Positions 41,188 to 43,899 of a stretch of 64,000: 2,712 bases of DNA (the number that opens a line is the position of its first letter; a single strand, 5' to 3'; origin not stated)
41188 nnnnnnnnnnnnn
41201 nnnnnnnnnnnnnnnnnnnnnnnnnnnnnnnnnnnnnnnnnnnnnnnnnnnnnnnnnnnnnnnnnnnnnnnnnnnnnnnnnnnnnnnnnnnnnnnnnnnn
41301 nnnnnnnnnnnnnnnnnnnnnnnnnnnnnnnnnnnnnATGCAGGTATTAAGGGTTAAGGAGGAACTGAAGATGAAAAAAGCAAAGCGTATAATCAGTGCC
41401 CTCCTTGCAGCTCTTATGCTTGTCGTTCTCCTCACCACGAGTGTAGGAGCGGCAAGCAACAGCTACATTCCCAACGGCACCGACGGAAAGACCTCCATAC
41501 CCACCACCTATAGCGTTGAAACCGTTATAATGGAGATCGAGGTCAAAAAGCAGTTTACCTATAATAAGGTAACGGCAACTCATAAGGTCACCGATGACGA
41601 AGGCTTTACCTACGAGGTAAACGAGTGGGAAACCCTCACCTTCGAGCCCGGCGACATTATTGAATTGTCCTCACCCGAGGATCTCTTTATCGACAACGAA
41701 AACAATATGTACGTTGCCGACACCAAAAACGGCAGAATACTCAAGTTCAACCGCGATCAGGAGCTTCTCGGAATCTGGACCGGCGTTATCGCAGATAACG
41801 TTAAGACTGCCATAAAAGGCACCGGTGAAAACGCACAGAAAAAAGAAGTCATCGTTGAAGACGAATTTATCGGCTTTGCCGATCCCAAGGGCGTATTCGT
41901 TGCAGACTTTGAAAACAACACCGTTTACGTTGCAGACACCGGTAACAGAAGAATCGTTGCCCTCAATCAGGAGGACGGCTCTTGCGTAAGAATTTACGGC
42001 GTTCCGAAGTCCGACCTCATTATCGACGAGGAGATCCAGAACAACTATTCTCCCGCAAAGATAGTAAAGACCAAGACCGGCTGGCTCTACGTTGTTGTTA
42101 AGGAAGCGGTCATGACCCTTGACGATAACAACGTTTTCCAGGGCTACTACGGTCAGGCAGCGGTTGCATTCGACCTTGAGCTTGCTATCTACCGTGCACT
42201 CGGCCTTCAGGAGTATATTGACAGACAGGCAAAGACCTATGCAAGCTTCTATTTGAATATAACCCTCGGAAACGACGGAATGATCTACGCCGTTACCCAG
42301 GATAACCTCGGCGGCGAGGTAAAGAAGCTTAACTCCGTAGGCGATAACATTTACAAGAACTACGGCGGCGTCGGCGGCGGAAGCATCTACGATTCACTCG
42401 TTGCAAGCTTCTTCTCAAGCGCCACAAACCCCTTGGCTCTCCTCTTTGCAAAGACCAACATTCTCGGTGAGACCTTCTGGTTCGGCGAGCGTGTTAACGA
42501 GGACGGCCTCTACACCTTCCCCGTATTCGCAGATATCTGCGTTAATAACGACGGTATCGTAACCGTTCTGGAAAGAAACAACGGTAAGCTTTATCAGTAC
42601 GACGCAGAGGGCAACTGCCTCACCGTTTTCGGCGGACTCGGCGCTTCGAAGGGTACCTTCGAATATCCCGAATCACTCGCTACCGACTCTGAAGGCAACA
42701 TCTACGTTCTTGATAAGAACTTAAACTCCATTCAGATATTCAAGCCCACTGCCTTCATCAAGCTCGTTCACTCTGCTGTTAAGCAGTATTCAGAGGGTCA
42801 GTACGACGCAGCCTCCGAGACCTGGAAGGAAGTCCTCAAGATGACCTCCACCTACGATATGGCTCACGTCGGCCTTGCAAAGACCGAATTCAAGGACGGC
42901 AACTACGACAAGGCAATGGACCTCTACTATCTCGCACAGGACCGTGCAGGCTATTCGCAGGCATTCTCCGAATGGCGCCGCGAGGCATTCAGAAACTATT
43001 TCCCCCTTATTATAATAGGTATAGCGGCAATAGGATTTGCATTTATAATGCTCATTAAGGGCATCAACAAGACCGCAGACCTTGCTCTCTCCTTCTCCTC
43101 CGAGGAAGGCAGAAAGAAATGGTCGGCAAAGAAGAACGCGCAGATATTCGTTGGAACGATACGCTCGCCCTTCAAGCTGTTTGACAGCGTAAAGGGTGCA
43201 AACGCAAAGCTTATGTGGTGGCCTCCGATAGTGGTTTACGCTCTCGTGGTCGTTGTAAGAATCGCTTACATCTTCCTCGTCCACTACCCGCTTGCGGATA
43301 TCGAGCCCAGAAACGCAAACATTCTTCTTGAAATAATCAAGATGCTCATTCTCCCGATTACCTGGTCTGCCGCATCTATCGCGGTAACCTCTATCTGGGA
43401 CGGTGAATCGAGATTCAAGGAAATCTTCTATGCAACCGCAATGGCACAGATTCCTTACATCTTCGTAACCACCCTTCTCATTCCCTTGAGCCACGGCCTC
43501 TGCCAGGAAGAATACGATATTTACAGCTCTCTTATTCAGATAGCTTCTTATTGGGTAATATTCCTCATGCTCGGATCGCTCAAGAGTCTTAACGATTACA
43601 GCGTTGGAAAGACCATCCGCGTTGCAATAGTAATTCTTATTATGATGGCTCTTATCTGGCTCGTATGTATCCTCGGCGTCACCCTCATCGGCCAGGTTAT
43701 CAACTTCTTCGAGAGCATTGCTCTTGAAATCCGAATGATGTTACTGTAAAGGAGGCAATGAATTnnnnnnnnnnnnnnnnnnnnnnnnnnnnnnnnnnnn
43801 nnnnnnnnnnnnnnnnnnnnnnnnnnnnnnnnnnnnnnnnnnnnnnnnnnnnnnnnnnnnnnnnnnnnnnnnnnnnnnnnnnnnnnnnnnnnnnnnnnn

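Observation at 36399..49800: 13.4-kb ABC-type operon with two permease pairs, one giant binding protein, no ATPase and two large non-transporter proteins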

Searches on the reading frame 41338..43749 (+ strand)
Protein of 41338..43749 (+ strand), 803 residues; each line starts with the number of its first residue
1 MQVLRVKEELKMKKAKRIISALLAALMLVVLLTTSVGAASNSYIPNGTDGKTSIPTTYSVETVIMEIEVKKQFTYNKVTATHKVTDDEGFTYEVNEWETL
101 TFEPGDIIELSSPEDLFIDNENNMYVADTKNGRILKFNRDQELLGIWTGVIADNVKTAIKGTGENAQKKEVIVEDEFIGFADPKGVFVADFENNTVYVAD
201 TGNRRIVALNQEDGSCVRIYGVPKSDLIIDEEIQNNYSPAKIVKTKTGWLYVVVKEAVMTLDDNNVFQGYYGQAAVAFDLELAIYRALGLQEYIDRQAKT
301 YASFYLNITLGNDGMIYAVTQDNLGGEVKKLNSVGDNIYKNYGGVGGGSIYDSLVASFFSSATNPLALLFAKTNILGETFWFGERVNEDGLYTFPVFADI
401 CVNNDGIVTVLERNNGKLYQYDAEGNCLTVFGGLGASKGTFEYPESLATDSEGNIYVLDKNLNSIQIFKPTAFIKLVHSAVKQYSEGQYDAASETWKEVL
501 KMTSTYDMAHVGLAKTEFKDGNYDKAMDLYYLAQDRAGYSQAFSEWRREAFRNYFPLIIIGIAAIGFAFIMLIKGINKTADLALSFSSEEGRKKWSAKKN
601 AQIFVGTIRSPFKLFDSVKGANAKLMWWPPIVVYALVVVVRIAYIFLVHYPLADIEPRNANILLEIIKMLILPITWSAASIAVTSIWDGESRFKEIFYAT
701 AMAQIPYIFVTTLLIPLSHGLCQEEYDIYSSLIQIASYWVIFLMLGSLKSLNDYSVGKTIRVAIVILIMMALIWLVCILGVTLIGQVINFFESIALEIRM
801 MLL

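Call 4: search_protein_families(library=pfam, proteins=[window:41338-43749:+], max_evalue=0.01)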
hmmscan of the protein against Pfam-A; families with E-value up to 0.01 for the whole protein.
window:41338-43749:+ (803 aa): 8 families
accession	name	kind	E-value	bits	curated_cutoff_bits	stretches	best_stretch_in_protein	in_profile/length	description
PF01436.27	NHL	-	3.8e-15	55.5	20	1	441-468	1-28/28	NHL repeat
PF04893.22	Yip1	-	1.7e-05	25.2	28.6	1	606-775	2-170/173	Yip1 domain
PF20067.5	SSL_N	-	9.6e-05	22.6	18.9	0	112-137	22-46/46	Strictosidine synthase-like, N-terminal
PF13432.12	TPR_16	-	0.00015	22.6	32.7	1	485-538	9-62/65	Tetratricopeptide repeat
PF13414.12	TPR_11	-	0.0016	18.5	26.8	1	484-521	5-42/42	TPR repeat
PF08450.18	SGL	-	0.002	18.2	26.3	0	88-148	183-221/246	SMP-30/Gluconolactonase/LRE-like region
PF14559.12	TPR_19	-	0.0034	18.1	25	1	485-529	3-47/68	Tetratricopeptide repeat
PF06739.17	SBBP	-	0.0062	16.9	20.5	0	443-457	14-28/38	Beta-propeller repeat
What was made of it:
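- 41371..43749 (+): g4: signal peptide, six-bladed NHL beta-propeller, TPR, transmembrane helix, Yip1-type helical membrane domain (792 aa). Pfam NHL at 3.8e-15, TPR, and Yip1 at 25.2 bits (cut-off 28.6) (call 4).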

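Call 59: find_homologous_proteins(query=window:41371-43749:+, max_evalue=0.00001)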
Query window:41371-43749:+ (792 aa): 274 proteins with E <= 0.00001 among 8000 candidates; the best 120 are listed.
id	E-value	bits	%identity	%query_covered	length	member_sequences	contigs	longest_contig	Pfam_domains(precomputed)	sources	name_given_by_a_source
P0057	0.0e+0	1773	100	100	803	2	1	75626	PF04893.23,PF01436.28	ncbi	-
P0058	0.0e+0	1563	87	100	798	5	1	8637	PF04893.23,PF01436.28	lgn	-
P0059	0.0e+0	1303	73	100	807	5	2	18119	PF04893.23,PF01436.28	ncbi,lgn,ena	-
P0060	0.0e+0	1222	68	100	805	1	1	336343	PF04893.23,PF01436.28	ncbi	-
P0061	2.6e-134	467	37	89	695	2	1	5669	PF04893.23,PF13414.13,PF01436.28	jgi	-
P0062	2.7e-133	464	35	100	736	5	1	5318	PF01436.28,PF25021.2,PF08450.19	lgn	-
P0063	1.6e-132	462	36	88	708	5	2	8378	PF04893.23,PF01436.28,PF25021.2,PF08450.19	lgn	-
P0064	2.3e-131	458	34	100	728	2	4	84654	PF04893.23,PF00515.35,PF01436.28,PF25021.2,PF08450.19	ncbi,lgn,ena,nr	ncbi:MAG: SMP-30/gluconolactonase/LRE family protein [Lachnospiraceae bacterium]|nr:SMP-30/gluconola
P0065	3.8e-131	457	36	87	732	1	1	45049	PF13414.13,PF01436.28,PF25021.2,PF08450.19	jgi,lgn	jgi:DNA-binding beta-propeller fold protein YncE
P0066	1.1e-130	456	34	100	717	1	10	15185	PF01436.28,PF08450.19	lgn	-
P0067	2.7e-130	454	36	88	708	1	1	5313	PF01436.28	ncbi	-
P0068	1.8e-127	445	36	88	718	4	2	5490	PF01436.28,PF25021.2,PF08450.19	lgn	-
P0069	2.1e-127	445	34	100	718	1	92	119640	PF01436.28,PF25021.2,PF08450.19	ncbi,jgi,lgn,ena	-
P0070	3.3e-124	434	33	99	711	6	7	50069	PF04893.23,PF13414.13,PF24684.2,PF01436.28,PF25021.2,PF08450.19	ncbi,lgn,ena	-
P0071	1.4e-118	415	34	99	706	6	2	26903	PF24684.2,PF01436.28,PF25021.2,PF08450.19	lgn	-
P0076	2.1e-60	223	28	88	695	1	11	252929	PF04893.23,PF07494.18,PF01436.28,PF06739.18,PF08450.19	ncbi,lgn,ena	-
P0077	1.3e-57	214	26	87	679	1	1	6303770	PF04893.23,PF01436.28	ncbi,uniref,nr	ncbi:YIP1 family protein [Paenibacillus aurantius]|uniref:YIP1 family protein n=1 Tax=Paenibacillus 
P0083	4.7e-51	192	26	87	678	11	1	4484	PF04893.23,PF01436.28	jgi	jgi:tetratricopeptide (TPR) repeat protein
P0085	2.4e-49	187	27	87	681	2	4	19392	PF04893.23,PF20067.6,PF01436.28,PF08450.19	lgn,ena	-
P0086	1.1e-48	184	30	57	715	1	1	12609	PF04893.23,PF13449.13,PF01436.28,PF08450.19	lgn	-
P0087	1.4e-48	184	26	86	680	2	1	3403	PF04893.23,PF01436.28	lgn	-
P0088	5.7e-48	182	26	87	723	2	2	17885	PF04893.23,PF01436.28,PF08450.19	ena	-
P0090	8.9e-47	178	24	87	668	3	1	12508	PF04893.23,PF01436.28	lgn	-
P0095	1.7e-43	167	26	88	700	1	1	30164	PF04893.23,PF01436.28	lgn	-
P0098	4.2e-42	163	25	87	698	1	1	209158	PF04893.23,PF00515.35,PF13432.13,PF01436.28,PF06739.18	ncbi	-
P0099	1.2e-41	161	24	86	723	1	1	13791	PF04893.23,PF01436.28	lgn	-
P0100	2.6e-41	160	24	87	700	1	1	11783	PF04893.23,PF01436.28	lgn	-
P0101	2.7e-41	160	24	87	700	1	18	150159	PF04893.23,PF01436.28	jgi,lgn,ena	-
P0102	5.8e-41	159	25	88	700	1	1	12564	PF04893.23,PF01436.28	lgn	-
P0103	6.3e-40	155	23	87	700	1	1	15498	PF04893.23,PF01436.28,PF06739.18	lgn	-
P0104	7.8e-40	155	22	87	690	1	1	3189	PF04893.23,PF13414.13,PF13432.13,PF01436.28,PF07719.24,PF08450.19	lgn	-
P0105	9.1e-40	155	24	88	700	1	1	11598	PF04893.23,PF01436.28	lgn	-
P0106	1.0e-38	151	24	88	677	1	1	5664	PF04893.23,PF13432.13,PF01436.28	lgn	-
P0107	1.1e-38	151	24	88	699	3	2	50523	PF04893.23,PF01436.28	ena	-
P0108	1.9e-38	151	23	99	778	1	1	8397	PF04893.23,PF01436.28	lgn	-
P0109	8.7e-38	148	26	83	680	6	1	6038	PF04893.23,PF13432.13,PF01436.28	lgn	-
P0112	1.8e-35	141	22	93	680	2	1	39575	PF04893.23,PF13414.13,PF01436.28,PF08450.19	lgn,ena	-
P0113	3.8e-34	136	23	87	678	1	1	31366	PF04893.23,PF13414.13,PF13432.13,PF01436.28,PF07719.24,PF08450.19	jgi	jgi:sugar lactone lactonase YvrE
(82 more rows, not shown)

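Call 61: find_encoding_contigs(protein=P0057, flank=1000, max_places=1)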
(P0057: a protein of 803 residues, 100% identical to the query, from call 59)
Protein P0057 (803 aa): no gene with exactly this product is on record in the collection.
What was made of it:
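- Tried and rejected: The contig of the 100%-identical g4 protein P0057 could not be retrieved (call 61), so the source organism was not named.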

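Call 66: search_protein_families(library=ncbifam, proteins=[window:41371-43749:+], max_evalue=0.001)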
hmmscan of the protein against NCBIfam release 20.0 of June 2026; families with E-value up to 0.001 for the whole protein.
window:41371-43749:+ (792 aa): 2 families
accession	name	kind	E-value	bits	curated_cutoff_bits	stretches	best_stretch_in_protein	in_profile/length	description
NF035926.1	scyF_NHL_VPEP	equivalog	2.4e-14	53.3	350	1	376-458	193-274/376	scytonemin biosynthesis PEP-CTERM protein ScyF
NF047780.1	LIC12708_fam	subfamily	0.00097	18.1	150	0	110-201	66-149/391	LIC_12708 family protein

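Call 67: predict_structure(alignment_id=A6)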
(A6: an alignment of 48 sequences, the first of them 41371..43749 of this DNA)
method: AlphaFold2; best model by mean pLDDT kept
length: 792 residues; sequences in the alignment: 48
mean_pLDDT: 84.3   pTM: 0.75
mean pLDDT of the five models: 84.3, 84.2, 83.3, 82.2, 80.8
residues with pLDDT >= 90: 393; 70-90: 298; 50-70: 50; < 50: 51
segments of 3 or more residues with pLDDT < 50: 22-28, 264-267, 332-368
pLDDT, mean of each block of 10 residues (from residue 1): 77 76 45 73 90 88 92 95 94 92 95 95 92 93 93 93 93 95 94 94 91 81 87 92 88 88 53 72 59 85 89 75 77 36 42 41 43 70 86 93 91 89 83 94 94 94 95 93 94 89 92 93 86 92 91 89 85 67 75 84 85 85 93 90 80 87 93 87 92 93 91 85 91 93 92 94 87 83 83 71
secondary structure, 60 per line:
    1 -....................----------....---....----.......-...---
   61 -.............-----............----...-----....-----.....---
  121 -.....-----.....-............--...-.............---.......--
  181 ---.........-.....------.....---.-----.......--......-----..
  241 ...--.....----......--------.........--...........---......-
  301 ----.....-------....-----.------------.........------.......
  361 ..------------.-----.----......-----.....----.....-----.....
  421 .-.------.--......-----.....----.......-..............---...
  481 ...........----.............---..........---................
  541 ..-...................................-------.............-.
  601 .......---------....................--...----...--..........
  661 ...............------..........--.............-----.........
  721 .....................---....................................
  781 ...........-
elements in order (helices of 4 or more, strands of 3 or more residues): H2-21 E32-35 E39-42 E47-53 E55-57 E62-74 E80-91 E96-98 E104-107 E113-117 E122-126 E132-136 E138-149 E156-168 E172-178 E184-189 E194-198 E205-209 H219-225 E228-233 E239-243 E246-250 E255-260 H269-277 H280-290 E294-299 E305-309 E317-320 H339-347 H354-362 E386-391 E397-401 E406-410 E416-421 E433-438 E444-448 E453-459 H461-474 H478-491 H496-508 H512-521 H525-542 H544-578 H586-598 H600-607 H617-636 H651-675 H682-691 H694-706 H712-741 H745-791
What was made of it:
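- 41371..43749 (+): AF2 model has pLDDT 84 (call 67).
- On Yip1 family (PF04893), YknW-like ABC accessory protein: The model shows a helical bundle at residues 586-791 (call 67).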

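Call 70: fold_search(model_id=the predicted structure, library=pdb)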
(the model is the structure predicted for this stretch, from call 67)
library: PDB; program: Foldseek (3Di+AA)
matches with E <= 10: 1316; with E <= 0.001: 268
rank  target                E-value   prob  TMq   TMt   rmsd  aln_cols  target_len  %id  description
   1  8j72_B                8.0e-16  1.00  0.29  0.76   6.4       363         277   16  Crystal structure of mammalian Trim71 in complex with lncRNA Trincr1 (released 2024-03-06)
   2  6xg7                  7.7e-15  1.00  0.28  0.72   6.0       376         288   18  1.3 A Resolution Structure of the of the NHL Repeat Region of D. melanogaster Thin (released 2020-12-16)
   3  6d69                  8.1e-15  1.00  0.29  0.73   5.7       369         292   19  Crystal Structure of the NHL Repeat Region of D. melanogaster Thin (released 2019-04-24)
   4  6fpt_B                8.1e-15  1.00  0.29  0.56  16.1       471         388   13  Crystal structure of Danio rerio Lin41 filamin-NHL domains (released 2018-05-09)
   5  8j72_A                1.1e-14  1.00  0.29  0.77   6.0       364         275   17  Crystal structure of mammalian Trim71 in complex with lncRNA Trincr1 (released 2024-03-06)
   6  7qrx_A                1.3e-14  1.00  0.29  0.76   6.2       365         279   16  Crystal structure of NHL domain of TRIM71 (released 2022-05-04)
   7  9jur                  1.9e-14  1.00  0.28  0.76   6.4       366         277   16  Crystal Structure of NHL domain of human E3 ubiquitin-protein ligase TRIM71 (released 2025-04-30)
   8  6fq3_A                2.5e-14  1.00  0.29  0.55  19.2       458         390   14  Crystal structure of Danio rerio Lin41 filamin-NHL domains in complex with lin-29A 5'UTR 13mer RNA (released 2018-05-09)
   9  6fpt_A                4.3e-14  1.00  0.29  0.55  18.1       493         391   13  Crystal structure of Danio rerio Lin41 filamin-NHL domains (released 2018-05-09)
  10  6rek                  2.0e-12  1.00  0.26  0.76   8.7       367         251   17  Crystal structure of Pizza6-SH with Cu2+ (released 2019-07-31)
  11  7qrw                  2.4e-12  1.00  0.28  0.75   8.2       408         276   14  Crystal structure of NHL domain of TRIM3 (released 2022-05-04)
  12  7qrv_D                3.4e-12  1.00  0.28  0.74   5.6       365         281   14  Crystal structure of NHL domain of TRIM2 (full C-terminal) (released 2022-05-04)
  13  7qrv_B                4.4e-12  1.00  0.28  0.75   6.4       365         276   14  Crystal structure of NHL domain of TRIM2 (full C-terminal) (released 2022-05-04)
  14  6reg_A                6.6e-12  1.00  0.27  0.78   8.3       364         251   18  Crystal structure of Pizza6-S with Zn2+ (released 2019-07-31)
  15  6rej                  7.6e-12  1.00  0.26  0.77   8.5       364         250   17  Crystal structure of Pizza6-SH with Zn2+ (released 2019-07-31)
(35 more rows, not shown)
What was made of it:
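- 41371..43749 (+): Best Foldseek matches are the NHL domains of TRIM71, Thin and Brat, and Pizza6 (call 70).
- On NHL-repeat beta-propeller: Foldseek TM-score of 0.72-0.77 normalised to the target, against the TRIM71 and Thin NHL domains and Pizza6 (call 70).
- g4 is an NHL propeller, TPR and Yip1 bundle (calls 4, 67, 70). The NHL fold matches binding scaffolds (call 70).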
